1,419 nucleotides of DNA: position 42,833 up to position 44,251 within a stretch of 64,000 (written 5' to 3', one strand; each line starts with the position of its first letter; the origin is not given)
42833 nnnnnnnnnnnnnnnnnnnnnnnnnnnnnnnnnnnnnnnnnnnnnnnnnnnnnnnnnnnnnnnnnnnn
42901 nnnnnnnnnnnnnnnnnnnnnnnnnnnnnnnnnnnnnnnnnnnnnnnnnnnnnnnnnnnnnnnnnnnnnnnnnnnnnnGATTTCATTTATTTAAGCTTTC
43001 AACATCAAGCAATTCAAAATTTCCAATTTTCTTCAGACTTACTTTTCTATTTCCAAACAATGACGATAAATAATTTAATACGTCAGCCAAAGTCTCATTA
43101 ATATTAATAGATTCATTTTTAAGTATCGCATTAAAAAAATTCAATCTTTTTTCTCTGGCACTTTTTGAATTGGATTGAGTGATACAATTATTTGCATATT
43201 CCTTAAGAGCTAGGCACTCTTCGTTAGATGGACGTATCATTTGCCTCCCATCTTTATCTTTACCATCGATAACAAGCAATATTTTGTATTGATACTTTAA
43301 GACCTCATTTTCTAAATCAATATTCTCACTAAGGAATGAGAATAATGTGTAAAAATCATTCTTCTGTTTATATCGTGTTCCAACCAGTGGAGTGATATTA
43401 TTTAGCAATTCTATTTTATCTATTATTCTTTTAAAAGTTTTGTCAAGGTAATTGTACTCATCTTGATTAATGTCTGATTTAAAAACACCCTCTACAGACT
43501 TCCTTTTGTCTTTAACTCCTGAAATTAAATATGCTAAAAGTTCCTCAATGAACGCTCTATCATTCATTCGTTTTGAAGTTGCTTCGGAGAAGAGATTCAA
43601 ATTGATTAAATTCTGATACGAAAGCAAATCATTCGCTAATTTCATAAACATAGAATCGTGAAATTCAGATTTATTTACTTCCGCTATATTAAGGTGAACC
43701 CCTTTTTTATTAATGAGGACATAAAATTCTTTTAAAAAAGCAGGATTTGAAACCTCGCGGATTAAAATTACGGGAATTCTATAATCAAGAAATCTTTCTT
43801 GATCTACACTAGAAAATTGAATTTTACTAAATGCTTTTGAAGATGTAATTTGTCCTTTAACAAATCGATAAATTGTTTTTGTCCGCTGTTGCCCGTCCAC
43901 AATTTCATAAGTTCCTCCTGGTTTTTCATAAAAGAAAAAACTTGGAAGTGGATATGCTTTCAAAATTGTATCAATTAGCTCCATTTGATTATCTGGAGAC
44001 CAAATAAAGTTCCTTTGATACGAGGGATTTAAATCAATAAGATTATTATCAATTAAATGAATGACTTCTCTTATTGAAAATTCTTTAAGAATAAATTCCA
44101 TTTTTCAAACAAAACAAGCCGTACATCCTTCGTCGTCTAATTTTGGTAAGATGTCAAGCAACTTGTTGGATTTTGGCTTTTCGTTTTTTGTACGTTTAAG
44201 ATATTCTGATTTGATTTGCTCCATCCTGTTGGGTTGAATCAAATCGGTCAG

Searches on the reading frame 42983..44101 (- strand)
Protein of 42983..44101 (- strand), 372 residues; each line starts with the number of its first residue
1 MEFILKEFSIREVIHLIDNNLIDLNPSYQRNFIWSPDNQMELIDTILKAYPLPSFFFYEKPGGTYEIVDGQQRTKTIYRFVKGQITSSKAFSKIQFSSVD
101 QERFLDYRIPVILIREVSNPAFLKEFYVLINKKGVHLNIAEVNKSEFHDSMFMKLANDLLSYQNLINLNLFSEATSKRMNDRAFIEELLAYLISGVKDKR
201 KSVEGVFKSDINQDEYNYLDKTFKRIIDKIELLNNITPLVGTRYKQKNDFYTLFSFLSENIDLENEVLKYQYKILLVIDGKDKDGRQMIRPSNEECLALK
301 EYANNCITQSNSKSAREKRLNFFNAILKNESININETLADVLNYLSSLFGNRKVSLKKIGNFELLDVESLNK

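Call 4: search_protein_families(library=pfam, proteins=[window:42983-44101:-], max_evalue=0.01)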
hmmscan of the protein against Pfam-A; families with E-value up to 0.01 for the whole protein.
window:42983-44101:- (372 aa): 2 families
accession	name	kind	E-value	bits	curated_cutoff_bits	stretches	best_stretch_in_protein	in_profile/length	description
PF03235.19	GmrSD_N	-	1.1e-20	75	33.2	1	15-90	3-87/199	GmrSD restriction endonuclease, N-terminal domain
PF00427.26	PBS_linker_poly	-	0.00099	19.6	28.7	1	74-152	40-117/126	Phycobilisome Linker polypeptide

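Call 5: search_protein_families(library=padloc, proteins=[window:42983-44101:-], max_evalue=0.01)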
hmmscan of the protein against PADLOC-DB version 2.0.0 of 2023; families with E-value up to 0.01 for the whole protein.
window:42983-44101:- (372 aa): 7 families
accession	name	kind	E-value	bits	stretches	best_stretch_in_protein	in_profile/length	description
PDLC03877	NsnA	-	1.2e-29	101.8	1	6-236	49-277/385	-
PDLC03418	REase_II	-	2.1e-14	51.4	1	20-228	30-240/372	Type II restriction enzyme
PDLC04027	PD-T4-2_A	-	5.5e-12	43.4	1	12-191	42-238/363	-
PDLC04151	HEC-05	-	1.4e-08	32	1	6-82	24-92/600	-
PDLC04150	HEC-05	-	3e-07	27.7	1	6-82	6-74/583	-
PDLC04153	HEC-05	-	9.5e-06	22.1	1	16-59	16-57/621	-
PDLC04709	PDC-M55C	-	1.6e-05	21.8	1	26-59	32-65/554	-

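Call 23: search_solved_structures(query=window:42983-44101:-, max_evalue=1, show_alignments=2)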
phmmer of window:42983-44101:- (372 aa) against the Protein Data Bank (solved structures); distinct sequences matched with E-value up to 1: 3.
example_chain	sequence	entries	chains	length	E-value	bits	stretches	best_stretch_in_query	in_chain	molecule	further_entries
7p9k_A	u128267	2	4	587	0.0054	19.2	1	24-61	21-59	DUF262 domain-containing protein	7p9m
5y6p_14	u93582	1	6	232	0.087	15.2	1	75-151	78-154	LRC1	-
4c1w_A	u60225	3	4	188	0.26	13.6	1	209-341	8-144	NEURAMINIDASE | SIALIDASE A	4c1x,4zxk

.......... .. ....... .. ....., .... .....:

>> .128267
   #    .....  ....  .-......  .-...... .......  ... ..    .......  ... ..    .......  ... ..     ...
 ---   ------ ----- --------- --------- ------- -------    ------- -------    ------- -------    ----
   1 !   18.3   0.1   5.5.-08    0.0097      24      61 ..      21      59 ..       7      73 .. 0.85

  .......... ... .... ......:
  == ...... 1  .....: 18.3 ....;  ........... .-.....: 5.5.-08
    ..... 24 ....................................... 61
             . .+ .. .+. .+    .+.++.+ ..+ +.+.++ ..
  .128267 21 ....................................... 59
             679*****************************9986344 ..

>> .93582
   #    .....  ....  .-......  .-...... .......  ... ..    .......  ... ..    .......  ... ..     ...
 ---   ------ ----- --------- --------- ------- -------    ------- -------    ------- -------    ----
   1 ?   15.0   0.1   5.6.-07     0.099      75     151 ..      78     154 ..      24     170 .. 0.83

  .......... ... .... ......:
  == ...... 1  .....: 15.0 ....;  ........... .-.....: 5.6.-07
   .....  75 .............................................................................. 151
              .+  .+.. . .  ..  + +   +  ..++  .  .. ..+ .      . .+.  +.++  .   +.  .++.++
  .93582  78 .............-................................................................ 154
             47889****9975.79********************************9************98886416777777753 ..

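Call 31: find_homologous_proteins(query=window:42983-44101:-)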
Query window:42983-44101:- (372 aa): 299 proteins with E <= 0.001 among 3986 candidates; the best 120 are listed.
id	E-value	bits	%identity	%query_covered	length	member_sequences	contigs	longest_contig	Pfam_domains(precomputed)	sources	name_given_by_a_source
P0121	4.5e-237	804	100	100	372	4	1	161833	PF03235.20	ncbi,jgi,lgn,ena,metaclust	metaclust:\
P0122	1.8e-167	575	72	99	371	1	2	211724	PF03235.20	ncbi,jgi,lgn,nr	ncbi:MAG: hypothetical protein K0R26_1968 [Bacteroidota bacterium]|jgi:hypothetical protein|nr:hypot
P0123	6.1e-167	573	72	99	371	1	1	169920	PF03235.20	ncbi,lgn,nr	ncbi:MAG TPA: DUF262 domain-containing protein [Bacteroidia bacterium]|nr:DUF262 domain-containing p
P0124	7.6e-163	560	69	99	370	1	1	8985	PF03235.20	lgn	-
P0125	1.1e-161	556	68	99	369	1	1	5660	PF03235.20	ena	-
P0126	2.8e-160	551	66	99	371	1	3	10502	PF03235.20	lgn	-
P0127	1.0e-158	546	66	99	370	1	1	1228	PF03235.20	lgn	-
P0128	1.3e-158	546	67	99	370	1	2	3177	PF03235.20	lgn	-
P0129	3.3e-158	544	67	99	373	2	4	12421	PF03235.20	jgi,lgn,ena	jgi:hypothetical protein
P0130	6.8e-158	543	65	99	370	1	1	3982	PF03235.20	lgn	-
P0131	1.4e-157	542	67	100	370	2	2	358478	PF03235.20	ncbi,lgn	-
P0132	1.4e-156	539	66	99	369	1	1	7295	PF03235.20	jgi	jgi:hypothetical protein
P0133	2.3e-156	538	66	99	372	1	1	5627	PF03235.20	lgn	-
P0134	3.8e-154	531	64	99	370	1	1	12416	PF03235.20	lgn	-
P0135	1.0e-152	526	66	99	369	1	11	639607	PF03235.20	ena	-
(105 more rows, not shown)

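Call 40: predict_structure(alignment_id=A4)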
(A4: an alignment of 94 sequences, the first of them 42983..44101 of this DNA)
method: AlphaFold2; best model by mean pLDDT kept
length: 372 residues; sequences in the alignment: 94
mean_pLDDT: 87.5   pTM: 0.82
mean pLDDT of the five models: 87.5, 87.3, 86.9, 86.7, 85.2
residues with pLDDT >= 90: 239; 70-90: 93; 50-70: 29; < 50: 11
segments of 3 or more residues with pLDDT < 50: 133-140
pLDDT, mean of each block of 10 residues (from residue 1): 94 96 80 81 96 93 89 93 94 95 97 89 78 49 56 87 90 59 86 82 75 93 98 95 92 97 96 96 93 95 82 90 95 86 93 91 92 66
secondary structure, 60 per line:
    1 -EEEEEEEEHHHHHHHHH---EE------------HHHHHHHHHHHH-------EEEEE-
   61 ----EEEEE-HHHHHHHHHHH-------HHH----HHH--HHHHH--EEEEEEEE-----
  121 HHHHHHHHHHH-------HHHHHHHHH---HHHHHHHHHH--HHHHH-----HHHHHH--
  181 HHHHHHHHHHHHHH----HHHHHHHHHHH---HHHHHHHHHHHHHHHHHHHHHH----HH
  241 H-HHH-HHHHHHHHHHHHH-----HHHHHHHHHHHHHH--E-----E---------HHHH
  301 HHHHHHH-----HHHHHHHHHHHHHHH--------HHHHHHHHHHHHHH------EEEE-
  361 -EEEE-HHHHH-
elements in order: E2-9 H10-18 H36-47 E55-59 E65-69 H71-81 H101-105 E108-115 H121-131 H139-147 H151-160 H163-167 H173-178 H181-194 H199-209 H213-234 H247-259 H265-278 H297-307 H313-327 H336-349 E356-359 E362-365 H367-371

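Call 43: fold_search(model_id=the predicted structure, library=pdb)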
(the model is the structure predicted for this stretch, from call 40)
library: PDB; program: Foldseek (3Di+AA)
matches with E <= 10: 86; with E <= 0.001: 1
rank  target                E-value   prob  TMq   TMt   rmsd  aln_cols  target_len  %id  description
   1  6sdk_A                8.8e-04  1.00  0.23  0.40  14.4       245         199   19  Crystal structure of bacterial ParB dimer bound to CDP (released 2019-10-23)
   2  6sdk_B                1.2e-03  1.00  0.22  0.40  14.2       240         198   17  Crystal structure of bacterial ParB dimer bound to CDP (released 2019-10-23)
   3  7p9k_A                1.7e-03  0.99  0.26  0.17  17.4       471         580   11  BrxU, GmrSD-family Type IV restriction enzyme (released 2021-12-08)
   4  7ol9_B                2.5e-03  1.00  0.21  0.36  17.0       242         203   14  Crystal structure of C-terminally truncated Bacillus subtilis nucleoid occlusion protein (Noc) complexed to the Noc-bi (released 2022-03-09)
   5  7bm8_A                4.2e-03  1.00  0.22  0.42  12.9       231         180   15  Crystal structure of the C-terminally truncated chromosome-partitioning protein ParB from Caulobacter crescentus compl (released 2021-04-28)
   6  7ng0                  5.6e-03  1.00  0.22  0.39  13.4       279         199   14  Crystal structure of N- and C-terminally truncated Geobacillus thermoleovorans nucleoid occlusion protein Noc (released 2021-02-17)
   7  7bnr_A                9.7e-03  0.99  0.21  0.38  13.5       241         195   12  Crystal structure of a ParB Q52A mutant from Myxococcus xanthus bound to CTPyS (released 2021-09-08)
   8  7p9m_A                1.3e-02  0.96  0.26  0.18  16.7       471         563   10  BrxU, GmrSD-family Type IV restriction enzyme (released 2021-12-08)
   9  7ol9_A                1.8e-02  0.95  0.19  0.32  17.2       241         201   14  Crystal structure of C-terminally truncated Bacillus subtilis nucleoid occlusion protein (Noc) complexed to the Noc-bi (released 2022-03-09)
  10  7bnk_A                1.9e-02  0.97  0.20  0.36  14.5       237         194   13  Crystal structure of ParB from Myxococcus xanthus bound to CDP and Monothiophosphate (released 2021-09-08)
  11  7bnr_B                3.7e-02  0.96  0.21  0.37  13.6       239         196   13  Crystal structure of a ParB Q52A mutant from Myxococcus xanthus bound to CTPyS (released 2021-09-08)
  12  7bnk_B                4.1e-02  0.94  0.21  0.37  14.0       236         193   14  Crystal structure of ParB from Myxococcus xanthus bound to CDP and Monothiophosphate (released 2021-09-08)
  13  7nfu_B                6.2e-02  0.89  0.20  0.33  13.2       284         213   14  Crystal structure of C-terminally truncated Geobacillus thermoleovorans nucleoid occlusion protein Noc (released 2021-02-17)
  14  7nfu_A                9.4e-02  0.87  0.21  0.33  15.6       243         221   16  Crystal structure of C-terminally truncated Geobacillus thermoleovorans nucleoid occlusion protein Noc (released 2021-02-17)
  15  7o0n_A                9.8e-02  0.84  0.20  0.36  13.4       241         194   12  Crystal structure of a ParB E93A mutant from Myxococcus xanthus bound to CDP and monothiophosphate (released 2021-09-15)
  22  6jiv_A                2.6e-01  0.28  0.22  0.16  20.0       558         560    9  SspE crystal structure (released 2020-03-25)
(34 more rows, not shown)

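Call 46: search_solved_structures(query=A4, max_evalue=10, show_alignments=5)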
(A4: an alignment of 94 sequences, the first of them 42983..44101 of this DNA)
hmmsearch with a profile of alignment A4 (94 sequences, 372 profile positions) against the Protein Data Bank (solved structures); distinct sequences matched with E-value up to 10: 3.
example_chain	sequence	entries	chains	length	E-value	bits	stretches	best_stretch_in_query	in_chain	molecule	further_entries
7p9k_A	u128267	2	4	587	0.00085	21.9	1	9-61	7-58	DUF262 domain-containing protein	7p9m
4c1w_A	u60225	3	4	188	0.095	15.2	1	208-341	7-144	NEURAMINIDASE | SIALIDASE A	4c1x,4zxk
5wfy_A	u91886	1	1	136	0.17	14.3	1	113-213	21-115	DNA ligase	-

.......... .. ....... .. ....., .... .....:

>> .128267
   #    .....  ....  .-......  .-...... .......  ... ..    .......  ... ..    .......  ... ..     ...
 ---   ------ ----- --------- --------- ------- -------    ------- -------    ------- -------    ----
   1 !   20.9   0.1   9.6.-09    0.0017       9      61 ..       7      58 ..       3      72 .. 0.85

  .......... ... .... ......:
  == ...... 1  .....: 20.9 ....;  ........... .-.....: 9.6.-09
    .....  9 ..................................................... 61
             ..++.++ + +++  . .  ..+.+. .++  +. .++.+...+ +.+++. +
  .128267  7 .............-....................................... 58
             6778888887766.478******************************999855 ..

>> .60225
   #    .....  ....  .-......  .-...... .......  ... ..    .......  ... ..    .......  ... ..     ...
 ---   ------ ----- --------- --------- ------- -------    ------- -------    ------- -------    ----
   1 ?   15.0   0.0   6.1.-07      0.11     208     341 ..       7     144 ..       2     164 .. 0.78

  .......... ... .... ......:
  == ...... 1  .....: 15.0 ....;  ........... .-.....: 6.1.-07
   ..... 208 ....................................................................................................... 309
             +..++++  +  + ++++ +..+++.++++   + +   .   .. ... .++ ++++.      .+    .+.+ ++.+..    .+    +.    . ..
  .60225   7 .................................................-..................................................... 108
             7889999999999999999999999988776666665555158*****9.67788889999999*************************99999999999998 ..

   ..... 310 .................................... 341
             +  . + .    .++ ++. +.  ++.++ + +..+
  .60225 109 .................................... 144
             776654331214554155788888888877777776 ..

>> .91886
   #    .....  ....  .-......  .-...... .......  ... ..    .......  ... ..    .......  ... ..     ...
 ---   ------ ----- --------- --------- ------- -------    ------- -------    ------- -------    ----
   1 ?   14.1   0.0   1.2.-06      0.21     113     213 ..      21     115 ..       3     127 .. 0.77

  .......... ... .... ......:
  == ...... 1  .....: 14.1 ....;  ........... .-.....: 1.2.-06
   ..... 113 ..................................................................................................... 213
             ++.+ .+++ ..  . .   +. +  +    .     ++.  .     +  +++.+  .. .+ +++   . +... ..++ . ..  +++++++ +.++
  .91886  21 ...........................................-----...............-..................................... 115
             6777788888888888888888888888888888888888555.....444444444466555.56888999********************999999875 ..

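Call 61: search_protein_families(library=ncbifam, proteins=[window:42983-44101:-], max_evalue=0.001)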
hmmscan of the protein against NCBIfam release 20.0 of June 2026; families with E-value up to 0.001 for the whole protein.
window:42983-44101:- (372 aa): 0 families

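Call 80: search_dna_similar(query=window:42983-44101:-, collection=plasmids, mode=protein, max_evalue=1e-10, max_rows=25)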
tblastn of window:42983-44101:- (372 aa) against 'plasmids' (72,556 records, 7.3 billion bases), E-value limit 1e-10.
Records with a match: 26; places in all: 28; records where one place covers at least 80% of the query: 9.
Best place of each record, by identity: <60% 26.
By first word of the organism name: Rhizobium 6; Asticcacaulis 2; Sphingopyxis 2; Apilactobacillus 2; Burkholderia 2; Pseudanabaena 1; Glutamicibacter 1; Sulfurovum 1; Pantoea 1; Pseudoalteromonas 1; and 7 more.
By predicted mobility (MOB-suite, as given by PLSDB): non-mobilizable 11; conjugative 8; mobilizable 7.
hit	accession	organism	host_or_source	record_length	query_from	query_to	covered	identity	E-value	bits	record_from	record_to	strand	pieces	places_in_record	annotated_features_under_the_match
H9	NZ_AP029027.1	Asticcacaulis sp. DW145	Lemna minor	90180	22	329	83%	31.4%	3e-31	132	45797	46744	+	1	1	DUF262 domain-containing protein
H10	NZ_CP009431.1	Sphingopyxis macrogoltabida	soil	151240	10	329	86%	29.7%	3e-28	124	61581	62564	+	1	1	DUF262 domain-containing protein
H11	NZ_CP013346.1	Sphingopyxis macrogoltabida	whole organism,activated sludge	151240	10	329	86%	29.7%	3e-28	124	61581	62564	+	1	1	DUF262 domain-containing protein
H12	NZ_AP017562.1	Pseudanabaena sp. ABRG5-3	-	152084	9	327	86%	27.9%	1e-26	119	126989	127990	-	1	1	DUF262 domain-containing protein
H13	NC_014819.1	Asticcacaulis excentricus CB 48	pond water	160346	10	339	89%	26.9%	4e-23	108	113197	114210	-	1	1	DUF262 domain-containing protein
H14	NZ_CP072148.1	Rhizobium sp. K1/93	Himalayan blackberry,cell culture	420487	22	329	83%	25.5%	1e-17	92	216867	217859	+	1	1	DUF262 domain-containing protein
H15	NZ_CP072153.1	Rhizobium sp. K15/93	Himalayan blackberry,cell culture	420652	22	329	83%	25.5%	1e-17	92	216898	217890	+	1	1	DUF262 domain-containing protein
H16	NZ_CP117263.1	Rhizobium tumorigenes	Rubus sp.,pure bacterial culture,Aerial ...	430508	22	329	83%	25.5%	1e-17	92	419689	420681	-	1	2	DUF262 domain-containing protein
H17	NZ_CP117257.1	Rhizobium tumorigenes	Rubus sp.,pure bacterial culture,Aerial ...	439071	22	329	83%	25.5%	2e-17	91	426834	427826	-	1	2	DUF262 domain-containing protein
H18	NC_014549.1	Glutamicibacter arilaitensis Re117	-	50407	2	261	70%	25.4%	7e-12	74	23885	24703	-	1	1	DUF262 domain-containing protein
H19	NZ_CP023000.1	Rhizobium sp. 11515TR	Cell culture,agricultural soil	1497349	6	255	67%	25.8%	1e-13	80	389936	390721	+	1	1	record has no annotation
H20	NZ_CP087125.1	Sulfurovum mangrovi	Mangrove sediment,mangrove sediment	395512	20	269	67%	25.5%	3e-14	82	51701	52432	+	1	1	DUF262 domain-containing protein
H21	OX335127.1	Apilactobacillus kunkeei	Apis mellifera,European honeybee,honey ...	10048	1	228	61%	27.4%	4e-13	78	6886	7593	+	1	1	hypothetical protein (x2)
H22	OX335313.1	Apilactobacillus kunkeei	Apis mellifera,European honeybee,honey ...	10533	1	228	61%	27.4%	4e-13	78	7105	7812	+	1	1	hypothetical protein (x2)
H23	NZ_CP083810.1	Pantoea agglomerans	Eucalyptus grandis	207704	6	196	51%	28.1%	1e-14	83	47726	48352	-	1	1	DUF262 domain-containing protein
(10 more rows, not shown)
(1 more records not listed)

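Call 82: get_annotated_region(hit=H9, flank=9000)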
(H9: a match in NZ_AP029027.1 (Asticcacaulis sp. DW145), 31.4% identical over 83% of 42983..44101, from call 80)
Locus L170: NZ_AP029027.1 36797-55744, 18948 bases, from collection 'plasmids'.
description: Asticcacaulis sp. DW145 plasmid pASDW145_2, complete sequence
organism: Asticcacaulis sp. DW145 (NCBI taxid 3095608)
taxonomy: Bacteria; Pseudomonadota; Alphaproteobacteria; Caulobacterales; Caulobacteraceae; Asticcacaulis; Asticcacaulis sp. DW145
host: -; source: Lemna minor; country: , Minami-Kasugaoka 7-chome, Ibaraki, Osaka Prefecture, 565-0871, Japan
typing (MOB-suite, as given by PLSDB): non-mobilizable
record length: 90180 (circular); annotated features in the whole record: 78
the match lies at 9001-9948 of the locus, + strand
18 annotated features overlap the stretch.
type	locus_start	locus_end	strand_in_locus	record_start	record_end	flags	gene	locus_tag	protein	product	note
CDS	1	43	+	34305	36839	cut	-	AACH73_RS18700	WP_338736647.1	TonB-dependent receptor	GO:0015891 - siderophore transport [Evidence IEA]; GO:0055085 - transmembrane transport [Evidence IEA]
CDS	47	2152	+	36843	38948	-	-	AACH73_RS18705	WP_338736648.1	Atxe2 family lasso peptide isopeptidase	-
CDS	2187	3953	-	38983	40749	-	-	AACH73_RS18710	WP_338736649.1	asparagine synthase-related protein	GO:0006529 - asparagine biosynthetic process [Evidence IEA]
CDS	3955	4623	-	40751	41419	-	-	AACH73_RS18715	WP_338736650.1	lasso peptide biosynthesis B2 protein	-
CDS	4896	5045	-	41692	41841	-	-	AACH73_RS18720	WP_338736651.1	hypothetical protein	-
CDS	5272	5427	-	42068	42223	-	-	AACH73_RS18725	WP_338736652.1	hypothetical protein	-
CDS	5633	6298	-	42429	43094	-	-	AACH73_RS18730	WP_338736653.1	GntR family transcriptional regulator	GO:0006355 - regulation of DNA-templated transcription [Evidence IEA]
CDS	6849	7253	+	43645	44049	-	-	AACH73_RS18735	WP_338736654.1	helix-turn-helix domain-containing protein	-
CDS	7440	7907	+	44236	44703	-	-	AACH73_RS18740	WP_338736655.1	MucR family transcriptional regulator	GO:0006355 - regulation of DNA-templated transcription [Evidence IEA]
CDS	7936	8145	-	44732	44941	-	-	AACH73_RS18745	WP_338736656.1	hypothetical protein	-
CDS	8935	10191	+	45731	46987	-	-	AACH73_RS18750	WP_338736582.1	DUF262 domain-containing protein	-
CDS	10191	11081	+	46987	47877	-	-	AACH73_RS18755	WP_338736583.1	protein kinase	GO:0006468 - protein phosphorylation [Evidence IEA]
CDS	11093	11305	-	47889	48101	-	-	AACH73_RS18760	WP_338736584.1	hypothetical protein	-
CDS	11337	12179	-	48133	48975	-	-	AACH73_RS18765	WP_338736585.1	phosphoadenosine phosphosulfate reductase family protein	-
CDS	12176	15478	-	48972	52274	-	-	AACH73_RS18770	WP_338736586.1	ATP-binding protein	-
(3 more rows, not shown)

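Call 83: get_annotated_region(hit=H10, flank=9000)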
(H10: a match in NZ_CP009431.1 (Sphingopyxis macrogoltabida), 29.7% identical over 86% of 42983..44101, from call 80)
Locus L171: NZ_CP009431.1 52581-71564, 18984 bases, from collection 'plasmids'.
description: Sphingopyxis macrogoltabida strain 203 plasmid unnamed, complete sequence
organism: Sphingopyxis macrogoltabida (NCBI taxid 33050)
taxonomy: Bacteria; Pseudomonadota; Alphaproteobacteria; Sphingomonadales; Sphingomonadaceae; Sphingopyxis; Sphingopyxis macrogoltabida
host: -; source: soil; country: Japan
typing (MOB-suite, as given by PLSDB): mobilizable; replicon rep_cluster_2256; relaxase MOBF
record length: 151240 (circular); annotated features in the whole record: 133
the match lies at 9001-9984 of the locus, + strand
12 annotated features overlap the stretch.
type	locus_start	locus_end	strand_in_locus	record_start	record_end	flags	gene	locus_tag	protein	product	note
CDS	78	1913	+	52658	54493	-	-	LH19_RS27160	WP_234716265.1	hypothetical protein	-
CDS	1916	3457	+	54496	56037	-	-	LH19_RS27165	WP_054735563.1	hypothetical protein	-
CDS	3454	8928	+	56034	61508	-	-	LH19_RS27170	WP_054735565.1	FtsK/SpoIIIE domain-containing protein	-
CDS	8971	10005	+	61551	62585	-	-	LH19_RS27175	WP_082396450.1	DUF262 domain-containing protein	-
CDS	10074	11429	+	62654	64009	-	-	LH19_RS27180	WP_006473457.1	IS1380-like element IS1247 family transposase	GO:0006313 - DNA transposition [Evidence IEA]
CDS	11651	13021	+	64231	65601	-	-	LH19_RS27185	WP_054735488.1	putative porin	-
CDS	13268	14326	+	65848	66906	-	-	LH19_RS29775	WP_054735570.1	sulfite exporter TauE/SafE family protein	GO:0006810 - transport [Evidence IEA]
CDS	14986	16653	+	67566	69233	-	-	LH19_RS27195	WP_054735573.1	Mu transposase C-terminal domain-containing protein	GO:0015074 - DNA integration [Evidence IEA]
CDS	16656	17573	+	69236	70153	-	-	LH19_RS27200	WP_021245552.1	TniB family NTP-binding protein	-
CDS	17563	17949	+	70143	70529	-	-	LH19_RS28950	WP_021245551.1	TniQ family protein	-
CDS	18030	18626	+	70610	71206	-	-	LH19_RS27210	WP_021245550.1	recombinase family protein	GO:0006310 - DNA recombination [Evidence IEA]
CDS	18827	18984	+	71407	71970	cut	-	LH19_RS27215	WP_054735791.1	recombinase family protein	GO:0006310 - DNA recombination [Evidence IEA]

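Call 84: get_annotated_region(hit=H12, flank=9000)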
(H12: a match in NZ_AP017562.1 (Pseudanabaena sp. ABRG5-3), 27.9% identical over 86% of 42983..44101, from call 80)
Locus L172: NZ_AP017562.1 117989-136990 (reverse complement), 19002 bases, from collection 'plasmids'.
description: Pseudanabaena sp. ABRG5-3 plasmid ABRG53b, complete sequence
organism: Pseudanabaena sp. ABRG5-3 (NCBI taxid 685565)
taxonomy: Bacteria; Cyanobacteriota; Cyanophyceae; Pseudanabaenales; Pseudanabaenaceae; Pseudanabaena; Pseudanabaena sp. ABRG5-3
host: -; source: -; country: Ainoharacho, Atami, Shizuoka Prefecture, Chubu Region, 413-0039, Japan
typing (MOB-suite, as given by PLSDB): mobilizable; relaxase MOBP
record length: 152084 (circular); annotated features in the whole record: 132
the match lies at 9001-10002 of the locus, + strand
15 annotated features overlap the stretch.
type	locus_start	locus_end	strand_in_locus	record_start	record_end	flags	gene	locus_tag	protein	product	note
CDS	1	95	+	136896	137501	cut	-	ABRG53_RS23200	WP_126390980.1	Uma2 family endonuclease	-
CDS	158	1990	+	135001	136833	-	-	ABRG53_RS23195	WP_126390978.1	hypothetical protein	-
CDS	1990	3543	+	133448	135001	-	-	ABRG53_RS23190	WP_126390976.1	hypothetical protein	-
CDS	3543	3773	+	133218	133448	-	-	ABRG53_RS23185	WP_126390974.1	hypothetical protein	-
CDS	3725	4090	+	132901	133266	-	-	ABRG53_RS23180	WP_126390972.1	hypothetical protein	-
CDS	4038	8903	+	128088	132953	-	-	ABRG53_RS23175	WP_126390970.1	FtsK/SpoIIIE domain-containing protein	-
CDS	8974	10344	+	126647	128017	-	-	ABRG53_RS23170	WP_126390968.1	DUF262 domain-containing protein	-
CDS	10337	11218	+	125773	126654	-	-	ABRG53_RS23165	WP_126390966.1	protein kinase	GO:0006468 - protein phosphorylation [Evidence IEA]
CDS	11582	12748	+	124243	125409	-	-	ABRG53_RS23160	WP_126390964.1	cysteine desulfurase family protein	-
CDS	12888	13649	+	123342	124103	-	-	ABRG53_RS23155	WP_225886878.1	ParA family protein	-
CDS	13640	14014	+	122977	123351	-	-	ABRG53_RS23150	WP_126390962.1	hypothetical protein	-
CDS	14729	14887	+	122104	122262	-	-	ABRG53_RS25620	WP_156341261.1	hypothetical protein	-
CDS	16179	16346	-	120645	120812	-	-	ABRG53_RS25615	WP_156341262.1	hypothetical protein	-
CDS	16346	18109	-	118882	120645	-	-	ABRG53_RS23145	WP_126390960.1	hypothetical protein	-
CDS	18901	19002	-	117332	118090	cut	-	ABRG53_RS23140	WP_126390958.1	HAD family hydrolase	-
